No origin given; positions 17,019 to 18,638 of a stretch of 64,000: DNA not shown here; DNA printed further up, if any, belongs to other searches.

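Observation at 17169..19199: Low-GC gene for a large exported protein: unknown ~440-aa domain + ankyrin repeats + DUF1311/LprI-like tail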

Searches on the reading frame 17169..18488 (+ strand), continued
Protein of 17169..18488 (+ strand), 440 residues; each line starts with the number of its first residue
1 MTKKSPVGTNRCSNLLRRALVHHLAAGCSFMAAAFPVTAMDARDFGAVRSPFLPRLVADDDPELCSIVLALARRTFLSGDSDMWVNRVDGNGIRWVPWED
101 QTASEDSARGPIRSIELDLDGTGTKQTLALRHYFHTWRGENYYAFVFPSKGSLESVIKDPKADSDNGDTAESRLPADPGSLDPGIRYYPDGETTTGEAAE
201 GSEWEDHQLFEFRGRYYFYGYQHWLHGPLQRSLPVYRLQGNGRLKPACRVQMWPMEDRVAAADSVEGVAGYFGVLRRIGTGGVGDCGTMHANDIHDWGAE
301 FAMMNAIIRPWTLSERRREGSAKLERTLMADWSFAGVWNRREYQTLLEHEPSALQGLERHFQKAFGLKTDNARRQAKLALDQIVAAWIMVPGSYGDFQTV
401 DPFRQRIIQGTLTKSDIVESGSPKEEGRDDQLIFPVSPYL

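Call 87: find_encoding_contigs(protein=P0159, flank=8000, max_places=3)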
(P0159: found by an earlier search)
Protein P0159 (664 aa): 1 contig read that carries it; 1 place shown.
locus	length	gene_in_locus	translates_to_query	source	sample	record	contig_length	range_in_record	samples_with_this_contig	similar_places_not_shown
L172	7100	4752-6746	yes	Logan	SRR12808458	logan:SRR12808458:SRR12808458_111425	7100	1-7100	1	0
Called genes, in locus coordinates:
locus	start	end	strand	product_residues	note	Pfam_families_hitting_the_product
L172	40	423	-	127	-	PF00085:Thioredoxin, PF14595:Thioredoxin_9 (weak), PF13098:Thioredoxin_2 (weak), PF13905:Thioredoxin_8 (faint)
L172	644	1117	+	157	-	PF00210:Ferritin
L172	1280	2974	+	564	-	PF00072:Response_reg, PF01946:Thi4 (faint), PF00890:FAD_binding_2 (weak), PF01266:DAO (faint), PF03486:HI0933_like (faint), PF07992:Pyr_redox_2, PF13738:Pyr_redox_3, PF00070:Pyr_redox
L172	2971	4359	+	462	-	PF00027:cNMP_binding, PF02518:HATPase_c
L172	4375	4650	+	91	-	PF02148:zf-UBP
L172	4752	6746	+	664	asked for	PF12796:Ank_2, PF13606:Ank_3 (faint), PF13637:Ank_4 (weak), PF00023:Ank (weak), PF13857:Ank_5 (weak), PF07007:LprI (weak)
